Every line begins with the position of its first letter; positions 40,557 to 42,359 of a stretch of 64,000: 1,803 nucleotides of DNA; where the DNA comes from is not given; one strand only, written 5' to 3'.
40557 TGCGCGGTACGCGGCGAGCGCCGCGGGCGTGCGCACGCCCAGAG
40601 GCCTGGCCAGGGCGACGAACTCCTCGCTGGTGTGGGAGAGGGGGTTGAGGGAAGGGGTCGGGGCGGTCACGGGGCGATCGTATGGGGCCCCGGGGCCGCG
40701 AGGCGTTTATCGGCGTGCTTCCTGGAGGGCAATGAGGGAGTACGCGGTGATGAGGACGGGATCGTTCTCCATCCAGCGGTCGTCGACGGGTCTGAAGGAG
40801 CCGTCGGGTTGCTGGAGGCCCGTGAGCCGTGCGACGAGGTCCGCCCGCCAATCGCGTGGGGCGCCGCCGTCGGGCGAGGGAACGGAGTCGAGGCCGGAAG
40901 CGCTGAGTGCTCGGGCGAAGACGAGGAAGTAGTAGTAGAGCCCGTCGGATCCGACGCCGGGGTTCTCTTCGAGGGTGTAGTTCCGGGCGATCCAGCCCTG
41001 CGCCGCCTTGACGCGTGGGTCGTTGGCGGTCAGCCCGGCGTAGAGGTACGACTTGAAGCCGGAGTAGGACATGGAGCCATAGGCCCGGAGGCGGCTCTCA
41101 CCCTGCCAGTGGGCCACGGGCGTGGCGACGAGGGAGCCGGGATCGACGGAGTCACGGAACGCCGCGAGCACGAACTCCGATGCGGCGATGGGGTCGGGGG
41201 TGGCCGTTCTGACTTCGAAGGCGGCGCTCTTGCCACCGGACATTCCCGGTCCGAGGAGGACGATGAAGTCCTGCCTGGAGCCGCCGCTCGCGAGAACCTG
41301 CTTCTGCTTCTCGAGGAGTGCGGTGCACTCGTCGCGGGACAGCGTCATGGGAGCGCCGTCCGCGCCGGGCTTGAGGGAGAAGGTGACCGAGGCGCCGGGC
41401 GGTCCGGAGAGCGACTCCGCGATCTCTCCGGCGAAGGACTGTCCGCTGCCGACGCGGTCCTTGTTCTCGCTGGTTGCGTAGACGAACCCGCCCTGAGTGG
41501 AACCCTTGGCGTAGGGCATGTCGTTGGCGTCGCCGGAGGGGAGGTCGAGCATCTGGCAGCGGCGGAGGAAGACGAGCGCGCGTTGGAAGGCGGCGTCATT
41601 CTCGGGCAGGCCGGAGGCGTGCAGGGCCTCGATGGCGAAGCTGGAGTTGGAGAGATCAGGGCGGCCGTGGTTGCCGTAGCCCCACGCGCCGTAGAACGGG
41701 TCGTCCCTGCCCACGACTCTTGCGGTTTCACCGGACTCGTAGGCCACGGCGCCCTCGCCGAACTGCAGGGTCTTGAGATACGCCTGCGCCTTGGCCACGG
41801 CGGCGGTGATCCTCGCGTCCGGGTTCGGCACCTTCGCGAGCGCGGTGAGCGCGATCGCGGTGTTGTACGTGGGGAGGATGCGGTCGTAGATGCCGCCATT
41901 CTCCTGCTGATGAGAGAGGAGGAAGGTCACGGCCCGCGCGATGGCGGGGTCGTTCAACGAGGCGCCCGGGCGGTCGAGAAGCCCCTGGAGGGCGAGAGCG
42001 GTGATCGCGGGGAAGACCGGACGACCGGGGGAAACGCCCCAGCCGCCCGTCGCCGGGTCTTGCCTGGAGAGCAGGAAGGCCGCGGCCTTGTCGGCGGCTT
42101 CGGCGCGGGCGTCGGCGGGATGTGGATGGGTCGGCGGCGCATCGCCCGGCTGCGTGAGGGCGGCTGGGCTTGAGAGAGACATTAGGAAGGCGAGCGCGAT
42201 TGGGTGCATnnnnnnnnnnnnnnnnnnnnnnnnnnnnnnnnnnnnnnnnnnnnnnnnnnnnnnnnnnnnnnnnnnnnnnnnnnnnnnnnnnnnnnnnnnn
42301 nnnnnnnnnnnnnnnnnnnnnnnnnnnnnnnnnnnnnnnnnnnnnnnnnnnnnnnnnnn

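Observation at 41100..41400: SecF-periplasmic-domain-like insert inside a prenyltransferase/squalene-cyclase-repeat protein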

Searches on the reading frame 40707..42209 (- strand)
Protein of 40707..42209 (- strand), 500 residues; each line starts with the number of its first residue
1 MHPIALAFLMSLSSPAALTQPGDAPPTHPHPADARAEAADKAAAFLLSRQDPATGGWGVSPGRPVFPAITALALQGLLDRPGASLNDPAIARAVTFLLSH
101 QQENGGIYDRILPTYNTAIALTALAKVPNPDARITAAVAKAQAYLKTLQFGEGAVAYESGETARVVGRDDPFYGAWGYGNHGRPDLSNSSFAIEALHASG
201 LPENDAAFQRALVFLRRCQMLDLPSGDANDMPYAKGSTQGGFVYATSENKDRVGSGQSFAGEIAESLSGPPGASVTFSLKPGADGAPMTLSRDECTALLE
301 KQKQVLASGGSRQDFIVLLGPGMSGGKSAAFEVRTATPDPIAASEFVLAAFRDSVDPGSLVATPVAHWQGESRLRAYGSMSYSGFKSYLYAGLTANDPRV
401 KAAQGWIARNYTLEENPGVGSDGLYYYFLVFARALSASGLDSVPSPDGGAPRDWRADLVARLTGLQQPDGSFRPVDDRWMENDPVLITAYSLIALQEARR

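Call 3: search_protein_families(library=pfam, proteins=[window:40707-42209:-], max_evalue=1)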
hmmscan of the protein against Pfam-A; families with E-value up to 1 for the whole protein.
window:40707-42209:- (500 aa): 4 families
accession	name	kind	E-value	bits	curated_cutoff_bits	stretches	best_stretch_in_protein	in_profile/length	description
PF13249.12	SQHop_cyclase_N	-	8.8e-08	32.1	26.2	1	80-141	222-282/291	Squalene-hopene cyclase N-terminal domain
PF13243.12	SQHop_cyclase_C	-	5.6e-07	29.3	26.1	1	77-220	148-279/319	Squalene-hopene cyclase C-terminal domain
PF07678.20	TED_complement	-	0.0046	16.5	22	0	98-149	139-190/312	A-macroglobulin TED domain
PF00432.27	Prenyltrans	-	0.095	12.5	26.5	0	37-160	50-172/304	Prenyltransferase alpha-alpha toroid domain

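Call 6: find_homologous_proteins(query=window:40707-42209:-)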
Query window:40707-42209:- (500 aa): 1304 proteins with E <= 0.001 among 8000 candidates; the best 120 are listed.
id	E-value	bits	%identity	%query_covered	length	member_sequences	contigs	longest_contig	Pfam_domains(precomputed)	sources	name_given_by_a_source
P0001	0.0e+0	1116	100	100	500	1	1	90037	PF13243.13,PF13249.13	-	-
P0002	3.7e-275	932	82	100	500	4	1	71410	PF13243.13,PF13249.13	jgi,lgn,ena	-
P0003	1.3e-273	927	83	100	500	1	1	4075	PF13243.13,PF13249.13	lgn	-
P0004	2.1e-267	906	81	100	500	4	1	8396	PF13243.13,PF13249.13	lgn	-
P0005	1.5e-266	904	81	100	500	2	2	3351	PF13243.13,PF13249.13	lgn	-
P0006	6.1e-182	625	59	100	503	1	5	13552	PF13243.13,PF13249.13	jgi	jgi:hypothetical protein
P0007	1.2e-166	574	58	97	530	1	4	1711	PF13243.13,PF13249.13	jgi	jgi:hypothetical protein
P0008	4.0e-166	572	59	93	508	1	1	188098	PF13243.13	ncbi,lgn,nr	ncbi:hypothetical protein PHYC_00292 [Phycisphaerales bacterium]|nr:hypothetical protein PHYC_00292 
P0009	1.5e-164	567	58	93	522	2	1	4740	PF13243.13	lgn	-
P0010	3.3e-164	566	58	94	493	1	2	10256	PF13243.13,PF13249.13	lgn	-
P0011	1.6e-163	564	54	99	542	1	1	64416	PF13243.13,PF13249.13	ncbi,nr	ncbi:MAG: prenyltransferase/squalene oxidase repeat-containing protein [Planctomycetota bacterium]|n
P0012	2.9e-163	563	56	99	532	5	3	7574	PF13243.13,PF13249.13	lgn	-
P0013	1.0e-162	561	55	96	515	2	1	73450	PF13243.13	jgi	-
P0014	5.9e-155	536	53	99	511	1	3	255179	PF13243.13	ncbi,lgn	-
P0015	3.7e-154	533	53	98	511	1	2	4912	PF13243.13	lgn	-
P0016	2.5e-153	530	55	96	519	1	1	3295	PF13243.13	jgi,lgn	jgi:hypothetical protein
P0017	5.1e-152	526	53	99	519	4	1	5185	PF13243.13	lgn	-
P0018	6.9e-152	525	54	97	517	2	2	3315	PF13243.13,PF13249.13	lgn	-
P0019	2.4e-151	524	53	95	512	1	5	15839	PF13243.13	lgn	-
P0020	1.5e-150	521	54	97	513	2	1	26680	PF13243.13,PF13249.13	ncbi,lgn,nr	ncbi:MAG: hypothetical protein JNL50_08010 [Phycisphaerae bacterium]|nr:hypothetical protein [Phycis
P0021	1.7e-150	521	54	97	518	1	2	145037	PF13243.13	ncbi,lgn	-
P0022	3.8e-150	520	54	97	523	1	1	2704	PF13243.13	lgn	-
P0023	4.6e-150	519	52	97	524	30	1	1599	PF13243.13,PF13249.13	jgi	jgi:hypothetical protein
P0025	1.3e-149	518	55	94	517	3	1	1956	PF13243.13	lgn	-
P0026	1.6e-149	518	55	95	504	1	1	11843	PF13243.13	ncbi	-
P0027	4.2e-149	516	54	93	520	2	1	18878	PF13243.13,PF13249.13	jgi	jgi:hypothetical protein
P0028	5.8e-149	516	53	94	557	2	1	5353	PF13243.13,PF13249.13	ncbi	-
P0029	1.5e-148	514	55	91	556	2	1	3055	PF13243.13,PF13249.13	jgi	jgi:hypothetical protein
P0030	1.1e-147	512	52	99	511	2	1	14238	PF13243.13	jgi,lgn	jgi:hypothetical protein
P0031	1.2e-147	511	55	92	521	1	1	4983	PF13243.13,PF13249.13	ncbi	ncbi:MAG: hypothetical protein ACOYN0_13565 [Phycisphaerales bacterium]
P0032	1.4e-147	511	54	94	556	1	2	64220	PF13243.13,PF13249.13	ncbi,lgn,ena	-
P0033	1.7e-147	511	54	91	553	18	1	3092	PF13243.13,PF13249.13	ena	-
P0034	3.9e-147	510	53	92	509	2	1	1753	PF13243.13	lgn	-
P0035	5.8e-147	509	54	92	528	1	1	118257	PF13243.13,PF13249.13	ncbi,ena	-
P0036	7.8e-147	509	54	92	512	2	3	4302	PF13243.13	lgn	-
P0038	1.1e-146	508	54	92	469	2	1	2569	PF13243.13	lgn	-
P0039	1.2e-146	508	54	94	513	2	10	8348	PF13243.13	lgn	-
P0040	3.1e-146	507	52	92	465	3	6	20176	PF13243.13,PF13249.13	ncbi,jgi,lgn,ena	-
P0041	4.1e-146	506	52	97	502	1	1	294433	PF13243.13,PF13249.13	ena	-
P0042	9.8e-146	505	51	95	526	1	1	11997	PF13243.13,PF13249.13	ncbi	-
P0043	6.6e-145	502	52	99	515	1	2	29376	PF13243.13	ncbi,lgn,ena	-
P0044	8.7e-145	502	53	94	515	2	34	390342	PF13243.13,PF13249.13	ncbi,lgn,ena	-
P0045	1.9e-144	501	51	99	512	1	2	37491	PF13243.13,PF13249.13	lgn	-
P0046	3.1e-144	500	54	92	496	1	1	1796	PF13243.13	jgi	jgi:hypothetical protein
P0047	3.5e-144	500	51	99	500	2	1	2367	PF13243.13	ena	-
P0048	4.1e-144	500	52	96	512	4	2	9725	PF13243.13,PF13249.13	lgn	-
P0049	4.8e-144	500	52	92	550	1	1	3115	PF13243.13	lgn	-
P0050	7.1e-144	499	54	96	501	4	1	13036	PF13243.13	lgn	-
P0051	8.9e-144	499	52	98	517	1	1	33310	PF13243.13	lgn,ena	-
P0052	1.1e-143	498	54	92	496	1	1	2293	PF13243.13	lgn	-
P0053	2.0e-143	498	50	98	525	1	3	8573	PF13243.13,PF13249.13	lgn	-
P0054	5.7e-143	496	52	98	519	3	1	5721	PF13243.13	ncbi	-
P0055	5.7e-143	496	52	95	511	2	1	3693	PF13243.13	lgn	-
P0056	6.5e-143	496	51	99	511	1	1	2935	PF13243.13,PF13249.13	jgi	jgi:hypothetical protein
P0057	7.4e-143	496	50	93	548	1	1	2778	PF13243.13,PF13249.13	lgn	-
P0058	1.2e-142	495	52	91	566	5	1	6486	PF13243.13,PF13249.13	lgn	-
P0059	2.7e-142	494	50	100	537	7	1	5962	PF13243.13,PF13249.13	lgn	-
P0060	3.2e-142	494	48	99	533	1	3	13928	PF13243.13,PF13249.13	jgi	jgi:hypothetical protein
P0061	4.5e-142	493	53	91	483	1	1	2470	PF13243.13,PF13249.13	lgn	-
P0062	7.7e-142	492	54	94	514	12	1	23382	PF13243.13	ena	-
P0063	8.5e-142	492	52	99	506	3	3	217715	PF13243.13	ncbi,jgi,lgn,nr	ncbi:MAG: hypothetical protein FJ255_00345 [Phycisphaerae bacterium]|nr:hypothetical protein [Phycis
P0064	1.1e-141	492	50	96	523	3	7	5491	PF13243.13,PF13249.13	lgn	-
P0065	3.2e-141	490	54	94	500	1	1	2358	PF13243.13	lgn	-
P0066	7.6e-141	489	50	92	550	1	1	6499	PF13243.13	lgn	-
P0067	8.7e-141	489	52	94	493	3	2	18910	PF13243.13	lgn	-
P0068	1.1e-140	489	53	91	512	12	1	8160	PF13243.13,PF13249.13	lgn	-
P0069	1.5e-140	488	53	92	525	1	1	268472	PF13243.13,PF13249.13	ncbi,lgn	-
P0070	1.7e-140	488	54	92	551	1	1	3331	PF13243.13,PF13249.13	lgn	-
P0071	2.1e-140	488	51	91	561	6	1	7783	PF13243.13,PF13249.13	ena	-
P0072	3.2e-140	487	52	91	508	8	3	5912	PF13243.13,PF13249.13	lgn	-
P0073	6.0e-140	486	52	93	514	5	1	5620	PF13243.13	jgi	jgi:hypothetical protein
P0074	6.9e-140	486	53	95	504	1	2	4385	PF13243.13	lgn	-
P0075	7.5e-140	486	53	92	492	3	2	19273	PF13243.13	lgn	-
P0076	1.0e-139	485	52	98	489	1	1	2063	PF13243.13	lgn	-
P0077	1.1e-139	485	51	62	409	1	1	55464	PF13243.13,PF13249.13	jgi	jgi:squalene-hopene/tetraprenyl-beta-curcumene cyclase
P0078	1.6e-139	485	51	97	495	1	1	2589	PF13243.13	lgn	-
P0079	2.0e-139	484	52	93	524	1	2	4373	PF13243.13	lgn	-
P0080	2.5e-139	484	50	94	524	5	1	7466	PF13243.13,PF13249.13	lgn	-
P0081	4.0e-139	483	53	92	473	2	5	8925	PF13243.13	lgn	-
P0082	1.0e-138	482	50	95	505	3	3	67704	PF13243.13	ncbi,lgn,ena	-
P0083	1.2e-138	482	50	97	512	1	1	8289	PF13243.13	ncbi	-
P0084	1.8e-138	481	56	53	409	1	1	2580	PF13243.13,PF13249.13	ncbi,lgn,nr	ncbi:MAG TPA: prenyltransferase/squalene oxidase repeat-containing protein [Dehalococcoidia bacteriu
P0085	2.2e-138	481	52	93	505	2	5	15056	PF13243.13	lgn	-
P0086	2.4e-138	481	52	92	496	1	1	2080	PF13243.13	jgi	jgi:hypothetical protein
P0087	3.6e-138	480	53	94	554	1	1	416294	PF13243.13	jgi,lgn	jgi:hypothetical protein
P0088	4.8e-138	480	53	95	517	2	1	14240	PF13243.13,PF13249.13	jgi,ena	-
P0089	5.8e-138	479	53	92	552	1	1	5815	PF13243.13,PF13249.13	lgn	-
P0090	7.0e-138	479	47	97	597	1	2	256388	PF13243.13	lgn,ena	-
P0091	7.8e-138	479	51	94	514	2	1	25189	PF13243.13,PF13249.13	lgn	-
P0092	8.5e-138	479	52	95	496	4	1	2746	PF13243.13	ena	-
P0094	1.2e-137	478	52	93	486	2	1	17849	PF13243.13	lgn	-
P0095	2.9e-137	477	49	94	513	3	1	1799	PF13243.13,PF13249.13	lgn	-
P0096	3.2e-137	477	53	92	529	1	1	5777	PF13243.13,PF13249.13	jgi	jgi:hypothetical protein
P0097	3.4e-137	477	51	92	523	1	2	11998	PF13243.13,PF13249.13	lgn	-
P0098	3.5e-137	477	52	94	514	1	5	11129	PF13243.13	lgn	-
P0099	5.7e-137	476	51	93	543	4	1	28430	PF13243.13,PF13249.13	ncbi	-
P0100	7.6e-137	476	53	94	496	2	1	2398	PF13243.13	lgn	-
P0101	1.0e-136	475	51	92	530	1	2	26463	PF13243.13,PF13249.13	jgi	jgi:hypothetical protein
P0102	1.1e-136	475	51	91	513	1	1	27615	PF13243.13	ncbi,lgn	ncbi:MAG: prenyltransferase/squalene oxidase repeat-containing protein [Phycisphaerales bacterium]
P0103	1.4e-136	475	50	94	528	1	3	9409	PF13243.13,PF13249.13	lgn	-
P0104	1.6e-136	475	50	97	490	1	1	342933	PF13243.13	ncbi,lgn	-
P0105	2.7e-136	474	52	91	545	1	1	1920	PF13243.13,PF13249.13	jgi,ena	jgi:hypothetical protein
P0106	4.3e-136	473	60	45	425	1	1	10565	PF13243.13,PF13249.13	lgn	-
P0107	8.1e-136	472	49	99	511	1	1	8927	PF13243.13,PF13249.13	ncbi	-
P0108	9.0e-136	472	50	99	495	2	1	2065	PF13243.13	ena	-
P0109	1.1e-135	472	52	92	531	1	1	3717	PF13243.13,PF13249.13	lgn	-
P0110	1.6e-135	471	49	98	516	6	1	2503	PF13243.13,PF13249.13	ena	-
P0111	1.9e-135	471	49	98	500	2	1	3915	PF13243.13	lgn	-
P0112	2.0e-135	471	51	96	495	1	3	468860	PF13243.13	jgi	jgi:hypothetical protein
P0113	5.8e-135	470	53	53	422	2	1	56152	PF13243.13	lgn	-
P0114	8.5e-135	469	64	45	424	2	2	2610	PF13243.13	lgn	-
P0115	1.9e-134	468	51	92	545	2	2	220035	PF13243.13,PF13249.13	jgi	jgi:hypothetical protein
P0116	2.7e-133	464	47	100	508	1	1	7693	PF13243.13,PF13249.13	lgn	-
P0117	4.5e-133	463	48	99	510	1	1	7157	PF13243.13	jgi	jgi:hypothetical protein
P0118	5.1e-133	463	62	45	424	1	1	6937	PF13243.13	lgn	-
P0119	8.3e-133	462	51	95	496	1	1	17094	PF13243.13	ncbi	-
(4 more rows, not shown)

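Call 16: search_solved_structures(query=A1, max_evalue=1)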
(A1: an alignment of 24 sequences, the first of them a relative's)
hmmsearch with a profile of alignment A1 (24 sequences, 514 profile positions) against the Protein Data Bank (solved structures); distinct sequences matched with E-value up to 1: 22.
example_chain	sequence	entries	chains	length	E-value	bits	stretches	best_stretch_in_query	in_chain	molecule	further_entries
2sqc_A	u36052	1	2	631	5.3e-08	35.4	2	40-113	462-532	SQUALENE-HOPENE CYCLASE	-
3sqc_A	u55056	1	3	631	6.6e-08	35.1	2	40-113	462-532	SQUALENE--HOPENE CYCLASE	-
1gsz_A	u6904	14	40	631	6.9e-08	35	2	40-113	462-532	SQUALENE--HOPENE CYCLASE | SQUALENE-HOPENE CYCLASE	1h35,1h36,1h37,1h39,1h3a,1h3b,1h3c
8j5z_A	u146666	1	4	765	1.9e-07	33.5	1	38-114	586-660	Terpene cyclase/mutase family member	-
7xqz_A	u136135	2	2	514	7.6e-07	31.6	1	34-113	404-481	SQHop_cyclase_C domain-containing protein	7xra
8zg5_A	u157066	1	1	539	8.7e-07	31.4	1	34-113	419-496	Squalene cyclase C-terminal domain-containing protein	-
7xr7_A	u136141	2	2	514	1.1e-06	31.1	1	33-113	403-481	SQHop_cyclase_C domain-containing protein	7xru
7xq4_A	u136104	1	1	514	1.1e-06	31.1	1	33-113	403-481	SQHop_cyclase_C domain-containing protein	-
8zg1_A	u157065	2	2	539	1.2e-06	31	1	33-113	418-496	Squalene cyclase C-terminal domain-containing protein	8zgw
8zg0_A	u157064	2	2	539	1.2e-06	30.9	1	33-113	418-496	Squalene cyclase C-terminal domain-containing protein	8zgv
8paj_A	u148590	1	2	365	1.3e-06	30.8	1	46-112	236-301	Squalene-hopene/tetraprenyl-beta-curcumene cyclase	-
1w6k_A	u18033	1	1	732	0.00036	22.7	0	34-113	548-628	LANOSTEROL SYNTHASE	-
1w6j_A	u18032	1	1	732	0.00037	22.7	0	34-113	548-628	LANOSTEROL SYNTHASE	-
7xkx_A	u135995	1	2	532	0.0004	22.6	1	97-152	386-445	SQHop_cyclase_C domain-containing protein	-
8pak_A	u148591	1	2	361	0.001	21.3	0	43-113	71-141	Squalene--hopene cyclase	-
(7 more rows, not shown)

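Call 34: predict_structure(alignment_id=A3)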
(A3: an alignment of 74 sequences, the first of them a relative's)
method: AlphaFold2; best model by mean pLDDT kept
length: 500 residues; sequences in the alignment: 74
mean_pLDDT: 92.1   pTM: 0.89
mean pLDDT of the five models: 92.1, 91.9, 91.6, 91.4, 88.9
residues with pLDDT >= 90: 415; 70-90: 48; 50-70: 19; < 50: 18
segments of 3 or more residues with pLDDT < 50: 1-16
pLDDT, mean of each block of 10 residues (from residue 1): 42 48 66 91 98 97 95 98 97 99 95 95 98 98 96 82 89 86 90 98 98 98 92 96 94 93 92 97 93 96 88 90 82 97 97 96 95 95 99 97 97 97 97 97 91 97 98 92 97 97
secondary structure, 60 per line:
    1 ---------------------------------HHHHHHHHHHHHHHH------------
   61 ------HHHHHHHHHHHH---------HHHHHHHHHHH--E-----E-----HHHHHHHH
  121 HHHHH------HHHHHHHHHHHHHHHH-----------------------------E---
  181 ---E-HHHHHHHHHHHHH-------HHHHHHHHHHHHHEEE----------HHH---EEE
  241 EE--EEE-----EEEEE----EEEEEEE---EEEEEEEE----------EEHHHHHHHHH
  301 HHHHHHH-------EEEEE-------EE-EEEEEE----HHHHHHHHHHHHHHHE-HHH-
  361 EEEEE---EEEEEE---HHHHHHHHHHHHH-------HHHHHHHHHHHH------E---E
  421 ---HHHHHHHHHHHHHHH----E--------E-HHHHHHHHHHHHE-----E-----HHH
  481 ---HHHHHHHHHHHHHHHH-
elements in order: H34-48 H67-78 H88-98 H113-125 H132-147 H186-198 H206-218 E219-221 E238-242 E245-247 E253-257 E262-268 E272-279 H292-307 E315-319 E330-335 H340-354 E361-365 E369-374 H378-390 H398-409 H424-438 H454-465 H484-499

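Call 37: search_protein_families(library=ncbifam, proteins=[window:40707-42209:-], max_evalue=0.001)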
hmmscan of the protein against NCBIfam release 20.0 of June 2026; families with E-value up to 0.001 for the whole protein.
window:40707-42209:- (500 aa): 4 families
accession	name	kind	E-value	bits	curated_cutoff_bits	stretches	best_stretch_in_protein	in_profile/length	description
TIGR03463.1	osq_cycl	subfamily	5.5e-09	34.9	851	1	27-107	466-544/634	2,3-oxidosqualene cyclase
TIGR01787.1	squalene_cyclas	subfamily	7.7e-09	34.7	322.7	0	38-108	509-588/622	squalene/oxidosqualene cyclases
NF053823.1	SCO2321_fam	equivalog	6e-06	25.4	300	0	114-161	101-144/405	SCO2321 family membrane protein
TIGR01507.1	hopene_cyclase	equivalog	7.8e-05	21.2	431.1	1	33-206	243-403/640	squalene--hopene cyclase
